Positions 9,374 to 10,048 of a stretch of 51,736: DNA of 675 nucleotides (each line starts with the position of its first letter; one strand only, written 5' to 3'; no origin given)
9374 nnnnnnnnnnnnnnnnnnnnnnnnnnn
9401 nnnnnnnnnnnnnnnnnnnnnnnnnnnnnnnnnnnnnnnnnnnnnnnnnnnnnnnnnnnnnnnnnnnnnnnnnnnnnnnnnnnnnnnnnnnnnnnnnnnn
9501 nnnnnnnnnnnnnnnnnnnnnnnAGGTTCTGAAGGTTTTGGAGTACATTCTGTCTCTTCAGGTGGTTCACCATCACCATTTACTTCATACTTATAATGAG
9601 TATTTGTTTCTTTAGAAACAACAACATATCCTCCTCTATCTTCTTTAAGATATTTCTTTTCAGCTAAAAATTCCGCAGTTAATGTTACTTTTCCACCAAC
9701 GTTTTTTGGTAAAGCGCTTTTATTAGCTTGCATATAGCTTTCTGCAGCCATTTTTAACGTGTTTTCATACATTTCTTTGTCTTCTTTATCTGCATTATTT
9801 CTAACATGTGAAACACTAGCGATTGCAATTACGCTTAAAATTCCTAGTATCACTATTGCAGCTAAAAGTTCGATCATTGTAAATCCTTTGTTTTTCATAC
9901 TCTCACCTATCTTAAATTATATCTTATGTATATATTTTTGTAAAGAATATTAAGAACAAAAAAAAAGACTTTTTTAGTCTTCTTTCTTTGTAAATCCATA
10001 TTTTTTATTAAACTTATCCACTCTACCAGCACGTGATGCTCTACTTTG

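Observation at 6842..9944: Monocistronic 1018-aa 'giant pilin': a type IV prepilin signal fused to about 900 aa of repeat modules, with no pilus machinery in sight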

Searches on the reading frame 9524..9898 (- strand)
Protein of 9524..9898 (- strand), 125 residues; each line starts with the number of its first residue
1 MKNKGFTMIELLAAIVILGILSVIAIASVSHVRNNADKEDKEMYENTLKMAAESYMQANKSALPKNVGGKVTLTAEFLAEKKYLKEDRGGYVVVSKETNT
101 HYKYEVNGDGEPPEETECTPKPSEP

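Call 56: predict_structure(alignment_id=A4)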
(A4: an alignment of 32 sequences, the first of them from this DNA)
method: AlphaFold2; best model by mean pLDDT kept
length: 125 residues; sequences in the alignment: 32
mean_pLDDT: 89.2   pTM: 0.67
mean pLDDT of the five models: 89.2, 84.2, 84.0, 83.3, 82.6
residues with pLDDT >= 90: 88; 70-90: 21; 50-70: 16; < 50: 0
segments of 3 or more residues with pLDDT < 50: none
pLDDT, mean of each block of 10 residues (from residue 1): 73 93 90 91 96 98 95 97 95 96 91 67 66
secondary structure, 60 per line:
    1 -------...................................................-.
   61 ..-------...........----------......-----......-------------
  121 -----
elements in order: H8-58 E70-74 H75-80 E91-96 E102-107

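Call 60: fold_search(model_id=the predicted structure, library=pdb)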
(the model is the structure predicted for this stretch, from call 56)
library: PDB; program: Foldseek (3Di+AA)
matches with E <= 10: 49; with E <= 0.001: 0
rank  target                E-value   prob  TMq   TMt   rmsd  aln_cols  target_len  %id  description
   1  9evs_1J               1.9e+00  0.15  0.23  0.20   5.5        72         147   15  Structure of the flowering plant mitoribosome with P-site tRNA (released 2025-09-03)
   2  9gyt_1J               2.3e+00  0.15  0.24  0.20   5.6        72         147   12  High resolution structure of B. oleracea mitoribosome (released 2025-10-15)
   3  8fmw_AK               2.8e+00  0.11  0.22  0.21   5.4        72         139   11  The structure of a hibernating ribosome in the Lyme disease pathogen (released 2023-11-08)
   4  6avz_B                2.8e+00  0.04  0.14  0.07  14.4        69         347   13  Crystal structure of the HopQ-CEACAM3 WT complex (released 2018-05-16)
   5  9i05_Af               3.8e+00  0.10  0.22  0.16   5.3        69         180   14  Cryo-EM structure of the large subunit of the mitochondrial ribosome from Toxoplasma gondii (released 2025-06-11)
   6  3j7y_J                4.1e+00  0.09  0.21  0.19   5.0        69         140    9  Structure of the large ribosomal subunit from human mitochondria (released 2014-10-15)
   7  7t34                  4.1e+00  0.04  0.18  0.10  10.8        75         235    9  Crystal structure of AtDHDPR1 from Arabidopsis thaliana (released 2022-12-14)
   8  6z1p_An               4.3e+00  0.07  0.22  0.18   5.7        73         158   12  Structure of the mitochondrial ribosome from Tetrahymena thermophila (released 2020-06-24)
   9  5wce_B                4.3e+00  0.02  0.13  0.05  15.2        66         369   15  Caulobacter crescentus pol III beta (released 2017-07-26)
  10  9f3o_B                4.6e+00  0.05  0.20  0.06  15.2        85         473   10  Crystal structure of the open state of apo Kluyveromyces lactis glucokinase (released 2025-05-14)
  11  1hkb_A                4.9e+00  0.02  0.17  0.03  14.5        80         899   11  CRYSTAL STRUCTURE OF RECOMBINANT HUMAN BRAIN HEXOKINASE TYPE I COMPLEXED WITH GLUCOSE AND GLUCOSE-6-PHOSPHATE (released 1998-06-03)
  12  7aoi_AK               5.3e+00  0.05  0.22  0.12   7.6        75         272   11  Trypanosoma brucei mitochondrial ribosome large subunit assembly intermediate (released 2020-12-02)
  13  8zux_A                5.3e+00  0.03  0.18  0.07   8.2        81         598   14  Structure of G668R-hPCC (released 2025-11-19)
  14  6r2n_B                5.6e+00  0.02  0.16  0.05  14.8        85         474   12  Crystal structure of KlGlk1 glucokinase from Kluyveromyces lactis (released 2019-10-16)
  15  8zuy_A                6.0e+00  0.02  0.21  0.06   7.5        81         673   16  Structure of M695D-hPCC (released 2025-11-19)
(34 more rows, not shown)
